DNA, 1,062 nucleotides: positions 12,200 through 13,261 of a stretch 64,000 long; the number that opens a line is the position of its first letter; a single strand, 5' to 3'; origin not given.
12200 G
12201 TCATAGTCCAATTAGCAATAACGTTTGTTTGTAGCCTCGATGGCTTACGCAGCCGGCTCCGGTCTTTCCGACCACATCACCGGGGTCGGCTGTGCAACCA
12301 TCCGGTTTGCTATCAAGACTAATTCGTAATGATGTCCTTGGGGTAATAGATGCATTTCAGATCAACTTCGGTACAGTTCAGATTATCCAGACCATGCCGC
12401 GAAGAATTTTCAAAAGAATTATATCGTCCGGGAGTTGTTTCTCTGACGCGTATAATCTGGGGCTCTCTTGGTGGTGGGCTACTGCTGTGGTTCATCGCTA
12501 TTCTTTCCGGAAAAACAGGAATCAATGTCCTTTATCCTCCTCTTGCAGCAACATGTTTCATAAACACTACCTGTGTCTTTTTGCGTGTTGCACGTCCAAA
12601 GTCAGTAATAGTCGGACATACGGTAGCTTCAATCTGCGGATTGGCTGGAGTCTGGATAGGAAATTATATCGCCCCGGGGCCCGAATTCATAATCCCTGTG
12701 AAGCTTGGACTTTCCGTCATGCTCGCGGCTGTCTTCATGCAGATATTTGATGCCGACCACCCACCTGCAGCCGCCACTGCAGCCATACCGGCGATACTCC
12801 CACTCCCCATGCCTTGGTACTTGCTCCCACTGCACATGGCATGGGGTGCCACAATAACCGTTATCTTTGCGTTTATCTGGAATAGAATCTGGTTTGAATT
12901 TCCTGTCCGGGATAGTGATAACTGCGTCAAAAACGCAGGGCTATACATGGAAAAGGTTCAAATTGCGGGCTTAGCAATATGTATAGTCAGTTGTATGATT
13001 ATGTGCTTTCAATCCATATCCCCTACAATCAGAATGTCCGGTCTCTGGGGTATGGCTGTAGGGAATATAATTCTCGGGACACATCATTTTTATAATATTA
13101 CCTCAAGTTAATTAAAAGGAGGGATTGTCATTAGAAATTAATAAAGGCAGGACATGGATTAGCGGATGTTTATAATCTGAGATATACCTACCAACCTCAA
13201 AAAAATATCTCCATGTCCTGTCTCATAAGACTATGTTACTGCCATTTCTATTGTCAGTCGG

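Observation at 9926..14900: Sigma-54/GAF-controlled module pairing a deviant CooS-family protein with an HPP-family membrane protein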

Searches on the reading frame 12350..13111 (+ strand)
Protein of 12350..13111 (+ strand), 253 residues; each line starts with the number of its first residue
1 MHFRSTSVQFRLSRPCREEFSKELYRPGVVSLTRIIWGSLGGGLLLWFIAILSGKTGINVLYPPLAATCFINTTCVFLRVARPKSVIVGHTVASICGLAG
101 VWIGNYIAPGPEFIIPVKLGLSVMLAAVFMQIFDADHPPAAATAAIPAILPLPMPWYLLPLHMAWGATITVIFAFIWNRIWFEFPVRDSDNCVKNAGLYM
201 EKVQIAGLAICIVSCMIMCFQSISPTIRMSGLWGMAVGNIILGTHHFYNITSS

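Call 3: search_protein_families(library=pfam, proteins=[window:12350-13111:+], max_evalue=0.01)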
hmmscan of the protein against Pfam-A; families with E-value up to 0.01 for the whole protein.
window:12350-13111:+ (253 aa): 1 family
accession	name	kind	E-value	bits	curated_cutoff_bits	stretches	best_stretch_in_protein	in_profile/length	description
PF04982.19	TM_HPP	-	5.3e-26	91.5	27.2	1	29-181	3-151/157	HPP, transmembrane region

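Call 4: search_protein_families(library=ncbifam, proteins=[window:12350-13111:+], max_evalue=0.01)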
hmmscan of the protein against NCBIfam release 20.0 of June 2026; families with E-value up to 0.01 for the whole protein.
window:12350-13111:+ (253 aa): 0 families

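Call 34: find_homologous_proteins(query=window:12350-13111:+, max_evalue=0.00001)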
Query window:12350-13111:+ (253 aa): 240 proteins with E <= 0.00001 among 1577 candidates; the best 120 are listed.
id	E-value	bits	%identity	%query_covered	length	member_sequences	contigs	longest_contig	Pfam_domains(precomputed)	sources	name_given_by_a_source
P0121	2.5e-168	576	100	100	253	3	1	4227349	PF04982.20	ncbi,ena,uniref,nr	ncbi:HPP family protein [Maridesulfovibrio sp.]|uniref:HPP family protein n=1 Tax=Maridesulfovibrio 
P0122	6.4e-145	499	88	98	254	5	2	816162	PF04982.20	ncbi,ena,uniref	ncbi:HPP family protein [Maridesulfovibrio sp.]|uniref:HPP family protein n=1 Tax=Maridesulfovibrio 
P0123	8.7e-141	486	86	100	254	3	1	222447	PF04982.20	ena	-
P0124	6.5e-130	450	79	98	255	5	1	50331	PF04982.20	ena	-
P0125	3.5e-129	448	76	100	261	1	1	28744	PF04982.20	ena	-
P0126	3.4e-119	415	90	80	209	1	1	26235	PF04982.20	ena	-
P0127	1.7e-106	373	63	97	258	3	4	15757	PF04982.20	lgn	-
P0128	6.6e-106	371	64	98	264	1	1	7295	PF04982.20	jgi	-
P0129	7.3e-106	371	77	81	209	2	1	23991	PF04982.20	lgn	-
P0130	8.2e-105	368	65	97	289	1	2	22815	PF04982.20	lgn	-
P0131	1.3e-104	367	64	96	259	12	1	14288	PF04982.20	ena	-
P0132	2.2e-104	366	62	97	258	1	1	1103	PF04982.20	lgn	-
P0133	1.8e-103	363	62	96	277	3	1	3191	PF04982.20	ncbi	-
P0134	3.2e-103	363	62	100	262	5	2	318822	PF04982.20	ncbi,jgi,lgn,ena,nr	ncbi:MAG: HPP family protein [Proteobacteria bacterium]|nr:HPP family protein [Pseudomonadota bacter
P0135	8.8e-103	361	64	100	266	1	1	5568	PF04982.20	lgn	-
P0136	1.1e-102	361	61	97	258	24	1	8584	PF04982.20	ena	-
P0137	1.6e-102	360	62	98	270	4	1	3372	PF04982.20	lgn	-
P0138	3.8e-102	359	62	100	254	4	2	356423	PF04982.20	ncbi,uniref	ncbi:HPP family protein [Salidesulfovibrio brasiliensis]|uniref:HPP family protein n=1 Tax=Salidesul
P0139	3.9e-102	359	64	99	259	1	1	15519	PF04982.20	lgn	-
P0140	5.9e-102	358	64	99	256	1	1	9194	PF04982.20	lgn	-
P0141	1.3e-101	357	63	93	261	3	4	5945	PF04982.20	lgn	-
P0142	1.5e-101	357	64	98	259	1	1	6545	PF04982.20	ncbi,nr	ncbi:MAG: HPP family protein [Deltaproteobacteria bacterium]|nr:HPP family protein [Deltaproteobacte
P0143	1.7e-101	357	64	96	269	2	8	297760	PF04982.20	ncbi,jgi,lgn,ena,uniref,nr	ncbi:HPP family protein [Halodesulfovibrio sp.]|jgi:CBS-domain-containing membrane protein|uniref:HP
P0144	4.6e-100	352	62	98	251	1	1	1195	PF04982.20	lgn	-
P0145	5.3e-100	352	64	99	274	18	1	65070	PF04982.20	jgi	jgi:hypothetical protein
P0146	1.3e-99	351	63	100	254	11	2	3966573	PF04982.20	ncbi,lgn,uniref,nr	ncbi:HPP family protein [Pseudodesulfovibrio indicus]|uniref:HPP family protein n=1 Tax=Pseudodesulf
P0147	3.2e-99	350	62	99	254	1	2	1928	PF04982.20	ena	-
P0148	7.5e-99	348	64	92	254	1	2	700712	PF04982.20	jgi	-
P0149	9.6e-99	348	59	98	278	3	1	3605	PF04982.20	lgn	-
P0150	1.8e-98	347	60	98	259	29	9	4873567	PF04982.20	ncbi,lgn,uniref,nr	ncbi:HPP family protein [Desulfosporosinus meridiei]|uniref:HPP family n=1 Tax=Desulfosporosinus mer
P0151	2.0e-98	347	60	98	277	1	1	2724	PF04982.20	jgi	jgi:hypothetical protein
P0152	2.1e-98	347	62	95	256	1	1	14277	PF04982.20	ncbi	-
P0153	2.4e-98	347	61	98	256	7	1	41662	PF04982.20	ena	-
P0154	2.4e-98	347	61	98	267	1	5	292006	PF04982.20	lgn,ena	-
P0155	3.1e-98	346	62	100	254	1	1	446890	PF04982.20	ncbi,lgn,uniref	ncbi:MAG: HPP family protein [Pseudodesulfovibrio sp.]|uniref:HPP family protein n=1 Tax=Pseudodesul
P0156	6.3e-98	345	60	98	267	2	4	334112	PF04982.20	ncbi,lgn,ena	-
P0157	1.4e-97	344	60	97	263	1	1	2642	PF04982.20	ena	-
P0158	1.4e-97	344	61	97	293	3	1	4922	PF04982.20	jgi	jgi:hypothetical protein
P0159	2.9e-97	343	58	100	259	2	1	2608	PF04982.20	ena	-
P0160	3.2e-97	343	62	98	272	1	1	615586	PF04982.20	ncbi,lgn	-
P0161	2.0e-96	340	61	90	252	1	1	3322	PF04982.20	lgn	-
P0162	3.0e-96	340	62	94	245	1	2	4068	PF04982.20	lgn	-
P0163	7.2e-96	339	61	100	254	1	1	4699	PF04982.20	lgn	-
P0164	1.8e-95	337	60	98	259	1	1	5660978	PF04982.20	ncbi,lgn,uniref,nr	ncbi:HPP family protein [Desulfosporosinus youngiae]|uniref:CBS-domain-containing membrane protein n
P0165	2.3e-95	337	61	95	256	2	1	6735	PF04982.20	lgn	-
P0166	3.0e-95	336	59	98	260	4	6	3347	PF04982.20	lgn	-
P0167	5.8e-95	336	62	92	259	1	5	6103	PF04982.20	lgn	-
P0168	6.2e-95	335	58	98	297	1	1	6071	PF04982.20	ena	-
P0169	9.0e-95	335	57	98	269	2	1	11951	PF04982.20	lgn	-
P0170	1.5e-94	334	58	100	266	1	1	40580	PF04982.20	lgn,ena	-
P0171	3.4e-94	333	61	99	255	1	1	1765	PF04982.20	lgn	-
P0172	1.2e-93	331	59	98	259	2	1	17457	PF04982.20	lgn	-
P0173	8.2e-93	329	61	98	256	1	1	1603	PF04982.20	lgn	-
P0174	1.0e-92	328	62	97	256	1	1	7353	PF04982.20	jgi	-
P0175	1.2e-92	328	57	98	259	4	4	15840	PF04982.20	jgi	-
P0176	2.8e-92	327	60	91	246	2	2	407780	PF04982.20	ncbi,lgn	-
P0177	1.0e-90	322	62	95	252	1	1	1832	PF04982.20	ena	-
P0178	2.3e-90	320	59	92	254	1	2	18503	PF04982.20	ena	-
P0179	8.8e-90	319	57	96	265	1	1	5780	PF04982.20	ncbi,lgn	-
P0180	1.7e-89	318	67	83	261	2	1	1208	PF04982.20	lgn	-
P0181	1.8e-89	318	59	92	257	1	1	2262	PF04982.20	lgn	-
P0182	3.2e-89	317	60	96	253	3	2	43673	PF04982.20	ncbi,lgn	-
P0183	5.9e-89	316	58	96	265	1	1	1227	PF04982.20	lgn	-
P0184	1.5e-88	314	60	91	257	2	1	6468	PF04982.20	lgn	-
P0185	3.6e-88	313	57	96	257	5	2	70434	PF04982.20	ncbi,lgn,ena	-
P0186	3.6e-88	313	57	98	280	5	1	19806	PF04982.20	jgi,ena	-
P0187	4.9e-88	313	61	96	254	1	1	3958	PF04982.20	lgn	-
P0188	1.1e-86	308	59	94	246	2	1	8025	PF04982.20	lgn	-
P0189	1.4e-86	308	57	96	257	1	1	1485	PF04982.20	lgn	-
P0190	1.9e-86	308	57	96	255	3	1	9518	PF04982.20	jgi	jgi:CBS-domain-containing membrane protein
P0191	2.9e-86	307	59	95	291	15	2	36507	PF04982.20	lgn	-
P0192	1.5e-85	305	60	95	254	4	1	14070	PF04982.20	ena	-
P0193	6.7e-85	303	58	96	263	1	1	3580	PF04982.20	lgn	-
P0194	1.2e-84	302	59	95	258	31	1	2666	PF04982.20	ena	-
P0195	1.4e-84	301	57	96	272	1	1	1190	PF04982.20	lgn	-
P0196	3.3e-84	300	56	96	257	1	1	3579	PF04982.20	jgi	-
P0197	3.6e-84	300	55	96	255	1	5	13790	PF04982.20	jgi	-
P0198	3.7e-84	300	57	96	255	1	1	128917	PF04982.20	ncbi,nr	ncbi:MAG: HPP family protein [Desulfobacterales bacterium]|nr:HPP family protein [Desulfobacterales 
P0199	1.2e-83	298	55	96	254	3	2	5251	PF04982.20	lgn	-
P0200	1.4e-83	298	56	98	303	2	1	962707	PF04982.20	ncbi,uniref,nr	ncbi:HPP family protein [uncultured Pseudodesulfovibrio sp.]|uniref:HPP family protein n=1 Tax=uncul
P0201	1.4e-83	298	56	92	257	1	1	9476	PF04982.20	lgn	-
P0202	1.5e-83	298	57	96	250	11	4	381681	PF04982.20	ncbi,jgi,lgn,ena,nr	ncbi:MAG TPA: HPP family protein [Anaerolineae bacterium]|nr:HPP family protein [Anaerolineae bacter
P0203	2.3e-83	298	57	96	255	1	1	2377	PF04982.20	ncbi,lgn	ncbi:MAG: HPP family protein [Desulfomonilaceae bacterium]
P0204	3.1e-83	297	57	96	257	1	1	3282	PF04982.20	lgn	-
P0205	3.2e-83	297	60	94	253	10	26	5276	PF04982.20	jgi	-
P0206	3.5e-83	297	55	96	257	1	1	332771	PF04982.20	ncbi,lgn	ncbi:MAG: HPP family protein [Desulfovibrionaceae bacterium]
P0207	5.3e-83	296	54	98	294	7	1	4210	PF04982.20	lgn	-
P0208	8.6e-83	296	56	96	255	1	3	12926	PF04982.20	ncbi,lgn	-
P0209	1.2e-82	295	57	97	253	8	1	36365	PF04982.20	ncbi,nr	ncbi:MAG: HPP family protein [Thermodesulfobacteriota bacterium]|nr:HPP family protein [Thermodesulf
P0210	1.6e-82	295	54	96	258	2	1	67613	PF04982.20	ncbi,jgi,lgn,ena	-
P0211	1.9e-82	295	53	96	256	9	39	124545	PF04982.20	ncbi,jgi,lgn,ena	-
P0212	1.9e-82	295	56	96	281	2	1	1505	PF04982.20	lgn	-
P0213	1.9e-82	295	57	96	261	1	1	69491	PF04982.20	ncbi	ncbi:MAG: HPP family protein [Candidatus Hodarchaeales archaeon]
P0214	2.6e-82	294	55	96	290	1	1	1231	PF04982.20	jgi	jgi:hypothetical protein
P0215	2.8e-82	294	58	96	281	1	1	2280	PF04982.20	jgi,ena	-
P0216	3.2e-82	294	56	96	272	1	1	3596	PF04982.20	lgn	-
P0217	3.2e-82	294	56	96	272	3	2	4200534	PF04982.20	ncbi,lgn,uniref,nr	ncbi:HPP family protein [Desulfocurvibacter africanus]|uniref:HPP transmembrane region domain-contai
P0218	3.2e-82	294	55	96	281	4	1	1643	PF04982.20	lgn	-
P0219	4.7e-82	293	56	96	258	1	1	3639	PF04982.20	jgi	-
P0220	4.9e-82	293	53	96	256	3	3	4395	PF04982.20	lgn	-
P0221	6.1e-82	293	55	95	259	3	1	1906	PF04982.20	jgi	-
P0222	6.3e-82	293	55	96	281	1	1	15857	PF04982.20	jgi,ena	-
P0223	9.1e-82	292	56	96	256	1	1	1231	PF04982.20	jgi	jgi:CBS-domain-containing membrane protein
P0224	9.7e-82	292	57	96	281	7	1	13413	PF04982.20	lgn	-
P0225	1.1e-81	292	55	96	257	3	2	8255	PF04982.20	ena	-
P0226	1.2e-81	292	57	94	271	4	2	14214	PF04982.20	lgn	-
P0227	1.2e-81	292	55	96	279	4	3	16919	PF04982.20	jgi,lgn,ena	-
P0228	1.2e-81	292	54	93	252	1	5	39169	PF04982.20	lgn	-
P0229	1.3e-81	292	56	86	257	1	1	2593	PF04982.20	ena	-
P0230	2.1e-81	291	59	91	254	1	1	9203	PF04982.20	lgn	-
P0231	3.3e-81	290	55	96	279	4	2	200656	PF04982.20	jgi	jgi:hypothetical protein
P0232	4.6e-81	290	62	81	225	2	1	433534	PF04982.20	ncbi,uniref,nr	ncbi:HPP family protein [Desulforhopalus sp. IMCC35007]|uniref:HPP family protein n=1 Tax=Desulforho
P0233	4.8e-81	290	55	96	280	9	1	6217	PF04982.20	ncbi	-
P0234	4.8e-81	290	55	96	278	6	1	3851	PF04982.20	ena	-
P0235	5.6e-81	290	55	96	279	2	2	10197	PF04982.20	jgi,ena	jgi:hypothetical protein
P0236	6.0e-81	290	55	96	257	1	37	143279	PF04982.20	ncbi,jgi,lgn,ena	-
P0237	7.9e-81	289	55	95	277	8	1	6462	PF04982.20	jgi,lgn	jgi:hypothetical protein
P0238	9.7e-81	289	57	96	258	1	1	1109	PF04982.20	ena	-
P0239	1.3e-80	289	57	96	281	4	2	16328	PF04982.20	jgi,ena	jgi:hypothetical protein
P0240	1.3e-80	288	54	98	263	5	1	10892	PF04982.20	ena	-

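Call 36: find_encoding_contigs(protein=P0217, flank=6000, max_places=1)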
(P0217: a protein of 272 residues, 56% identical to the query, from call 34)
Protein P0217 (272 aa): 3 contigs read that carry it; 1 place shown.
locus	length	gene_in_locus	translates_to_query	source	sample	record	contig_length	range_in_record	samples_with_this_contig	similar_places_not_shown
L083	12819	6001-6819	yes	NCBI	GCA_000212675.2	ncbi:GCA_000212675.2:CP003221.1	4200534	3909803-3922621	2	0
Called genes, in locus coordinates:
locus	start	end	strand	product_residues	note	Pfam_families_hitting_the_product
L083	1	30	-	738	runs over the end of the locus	PF12571:Phage_tail_fib (weak), PF07484:Collar (faint), PF21882:Gp53-like_C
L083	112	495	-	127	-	PF09636:XkdW, PF16778:Phage_tail_APC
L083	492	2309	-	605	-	-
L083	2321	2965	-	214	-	PF09684:Tail_P2_I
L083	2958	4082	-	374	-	PF04865:Baseplate_J, PF26078:Baseplate_J_M, PF26079:Baseplate_J_C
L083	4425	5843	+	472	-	PF04542:Sigma70_r2, PF04545:Sigma70_r4 (weak), PF08281:Sigma70_r4_2, PF13379:NMT1_2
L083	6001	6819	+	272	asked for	PF04982:TM_HPP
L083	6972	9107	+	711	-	PF04879:Molybdop_Fe4S4, PF00384:Molybdopterin, PF01568:Molydop_binding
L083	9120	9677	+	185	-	PF00037:Fer4 (faint), PF12797:Fer4_2 (faint), PF13237:Fer4_10 (faint), PF14697:Fer4_21 (faint), PF13247:Fer4_11, PF12838:Fer4_7, PF13187:Fer4_9 (weak), PF12837:Fer4_6, +1 more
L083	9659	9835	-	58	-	-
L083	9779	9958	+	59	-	PF05016:ParE_toxin (weak)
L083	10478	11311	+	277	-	-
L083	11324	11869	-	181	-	PF28596:Caudo_TAP_N (faint), PF16778:Phage_tail_APC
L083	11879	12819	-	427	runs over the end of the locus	PF07484:Collar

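Call 37: find_encoding_contigs(protein=P0150, flank=6000, max_places=1)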
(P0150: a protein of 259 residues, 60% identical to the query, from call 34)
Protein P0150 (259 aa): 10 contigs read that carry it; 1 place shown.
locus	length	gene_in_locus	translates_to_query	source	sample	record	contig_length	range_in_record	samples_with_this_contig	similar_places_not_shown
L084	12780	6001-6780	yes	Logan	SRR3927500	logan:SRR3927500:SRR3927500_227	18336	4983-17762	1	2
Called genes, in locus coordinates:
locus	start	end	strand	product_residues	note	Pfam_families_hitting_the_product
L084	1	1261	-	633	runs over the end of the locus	-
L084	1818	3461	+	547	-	PF01590:GAF, PF13185:GAF_2 (weak), PF00158:Sigma54_activat, PF14532:Sigma54_activ_2, PF07728:AAA_5 (weak), PF25601:AAA_lid_14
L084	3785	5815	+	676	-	PF03063:Prismane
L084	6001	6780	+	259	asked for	PF04982:TM_HPP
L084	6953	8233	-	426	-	PF01964:ThiC_Rad_SAM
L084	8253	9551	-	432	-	PF01964:ThiC_Rad_SAM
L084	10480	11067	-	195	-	PF02245:Pur_DNA_glyco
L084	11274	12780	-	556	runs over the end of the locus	PF01268:FTHFS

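Call 38: find_encoding_contigs(protein=P0211, flank=6000, max_places=2)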
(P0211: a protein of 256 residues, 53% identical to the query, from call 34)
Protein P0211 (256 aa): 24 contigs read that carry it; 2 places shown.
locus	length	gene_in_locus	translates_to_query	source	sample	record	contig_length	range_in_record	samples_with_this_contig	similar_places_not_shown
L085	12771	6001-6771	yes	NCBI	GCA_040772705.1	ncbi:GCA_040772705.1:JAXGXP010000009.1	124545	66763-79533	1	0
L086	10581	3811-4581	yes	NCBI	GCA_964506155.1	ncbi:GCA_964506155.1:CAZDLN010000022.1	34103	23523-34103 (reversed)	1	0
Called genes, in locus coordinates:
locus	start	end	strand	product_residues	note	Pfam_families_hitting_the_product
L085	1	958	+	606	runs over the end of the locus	PF00365:PFK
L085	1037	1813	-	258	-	PF00072:Response_reg, PF07238:PilZ (weak)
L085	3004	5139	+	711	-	PF04879:Molybdop_Fe4S4, PF00384:Molybdopterin, PF01568:Molydop_binding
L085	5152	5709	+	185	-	PF00037:Fer4 (faint), PF12797:Fer4_2 (faint), PF12837:Fer4_6 (faint), PF14697:Fer4_21 (faint), PF13247:Fer4_11, PF13237:Fer4_10 (weak), PF12838:Fer4_7, PF13187:Fer4_9 (weak), +2 more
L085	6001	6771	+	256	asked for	PF04982:TM_HPP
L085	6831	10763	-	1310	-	PF01471:PG_binding_1, PF08823:PG_binding_2 (weak), PF01734:Patatin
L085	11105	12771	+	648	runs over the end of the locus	PF00111:Fer2, PF17650:RACo_linker, PF17651:Raco_middle, PF14574:RACo_C_ter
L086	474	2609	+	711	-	PF04879:Molybdop_Fe4S4, PF00384:Molybdopterin, PF01568:Molydop_binding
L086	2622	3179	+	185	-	PF00037:Fer4 (faint), PF12797:Fer4_2 (faint), PF12837:Fer4_6 (faint), PF14697:Fer4_21 (faint), PF13247:Fer4_11, PF13237:Fer4_10 (weak), PF12838:Fer4_7, PF13187:Fer4_9 (weak), +2 more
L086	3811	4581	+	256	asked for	PF04982:TM_HPP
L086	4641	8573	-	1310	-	PF01471:PG_binding_1, PF08823:PG_binding_2 (weak), PF01734:Patatin (weak)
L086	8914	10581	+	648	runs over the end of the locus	PF00111:Fer2, PF17650:RACo_linker, PF17651:Raco_middle, PF14574:RACo_C_ter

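Call 39: find_encoding_contigs(protein=P0236, flank=6000, max_places=2)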
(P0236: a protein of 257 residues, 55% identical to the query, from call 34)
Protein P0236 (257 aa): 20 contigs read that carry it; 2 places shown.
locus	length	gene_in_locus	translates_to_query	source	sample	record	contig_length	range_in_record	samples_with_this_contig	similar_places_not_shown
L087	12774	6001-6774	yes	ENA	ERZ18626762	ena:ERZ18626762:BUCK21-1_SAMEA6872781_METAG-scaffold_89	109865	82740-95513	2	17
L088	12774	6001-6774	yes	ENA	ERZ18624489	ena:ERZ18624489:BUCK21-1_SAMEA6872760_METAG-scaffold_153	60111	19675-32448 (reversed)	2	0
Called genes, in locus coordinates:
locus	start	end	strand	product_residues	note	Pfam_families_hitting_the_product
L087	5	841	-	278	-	PF12849:PBP_like_2, PF13531:SBP_bac_11, PF12727:PBP_like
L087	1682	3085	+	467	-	PF04542:Sigma70_r2, PF08281:Sigma70_r4_2 (weak), PF13379:NMT1_2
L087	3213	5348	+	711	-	PF04879:Molybdop_Fe4S4, PF00384:Molybdopterin, PF01568:Molydop_binding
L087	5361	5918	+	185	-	PF00037:Fer4 (faint), PF12797:Fer4_2 (faint), PF12837:Fer4_6 (faint), PF13187:Fer4_9 (faint), PF13237:Fer4_10 (faint), PF14697:Fer4_21 (faint), PF25160:LdpA_Fe-S-bd (faint), PF13247:Fer4_11, +2 more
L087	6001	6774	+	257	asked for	PF04982:TM_HPP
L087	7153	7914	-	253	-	PF27264:YdhW_C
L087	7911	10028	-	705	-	PF02730:AFOR_N, PF01314:AFOR_C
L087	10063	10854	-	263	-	PF13187:Fer4_9 (faint), PF25160:LdpA_Fe-S-bd (faint), PF12837:Fer4_6 (faint), PF13247:Fer4_11, PF12838:Fer4_7 (weak), PF14697:Fer4_21 (weak), PF12797:Fer4_2 (weak), PF00037:Fer4 (weak), +1 more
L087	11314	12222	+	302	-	PF00146:NADHdh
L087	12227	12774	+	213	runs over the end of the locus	-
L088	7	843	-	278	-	PF12849:PBP_like_2, PF13531:SBP_bac_11, PF12727:PBP_like (weak)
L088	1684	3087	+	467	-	PF04542:Sigma70_r2, PF08281:Sigma70_r4_2 (weak), PF13379:NMT1_2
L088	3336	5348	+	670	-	PF00384:Molybdopterin, PF01568:Molydop_binding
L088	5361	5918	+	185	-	PF00037:Fer4 (faint), PF12797:Fer4_2 (faint), PF12837:Fer4_6 (faint), PF13187:Fer4_9 (faint), PF13237:Fer4_10 (faint), PF14697:Fer4_21 (faint), PF25160:LdpA_Fe-S-bd (faint), PF13247:Fer4_11, +2 more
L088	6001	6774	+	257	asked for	PF04982:TM_HPP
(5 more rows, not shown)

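Call 40: find_encoding_contigs(protein=P0202, flank=6000, max_places=1)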
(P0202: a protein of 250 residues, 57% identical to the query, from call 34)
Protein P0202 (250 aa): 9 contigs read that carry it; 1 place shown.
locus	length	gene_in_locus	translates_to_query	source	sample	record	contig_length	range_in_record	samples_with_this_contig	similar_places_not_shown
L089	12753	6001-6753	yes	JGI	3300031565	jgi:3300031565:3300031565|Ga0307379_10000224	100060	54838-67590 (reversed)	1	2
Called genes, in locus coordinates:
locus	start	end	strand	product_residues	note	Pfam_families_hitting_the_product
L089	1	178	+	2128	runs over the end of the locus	PF00109:ketoacyl-synt, PF02801:Ketoacyl-synt_C, PF16197:KAsynt_C_assoc, PF00698:Acyl_transf_1, PF00550:PP-binding, PF08659:KR, PF00106:adh_short, PF13561:adh_short_C2, +1 more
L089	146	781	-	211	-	-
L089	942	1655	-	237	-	PF03692:CxxCxxCC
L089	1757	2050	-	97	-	-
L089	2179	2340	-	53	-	-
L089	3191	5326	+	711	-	PF04879:Molybdop_Fe4S4, PF00384:Molybdopterin, PF01568:Molydop_binding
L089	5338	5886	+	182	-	PF00037:Fer4 (faint), PF12797:Fer4_2 (faint), PF13187:Fer4_9 (faint), PF13237:Fer4_10 (faint), PF14697:Fer4_21 (faint), PF25160:LdpA_Fe-S-bd (faint), PF13247:Fer4_11, PF12838:Fer4_7 (weak), +1 more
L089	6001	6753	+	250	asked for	PF04982:TM_HPP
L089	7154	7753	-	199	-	-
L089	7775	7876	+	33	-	-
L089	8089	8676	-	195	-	PF13511:DUF4124 (weak), PF01464:SLT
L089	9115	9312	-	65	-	PF09962:DUF2196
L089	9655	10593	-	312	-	PF13391:HNH_2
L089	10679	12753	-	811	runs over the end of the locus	PF13401:AAA_22 (faint), PF09848:SLFN-g3_helicase, PF00717:Peptidase_S24 (weak)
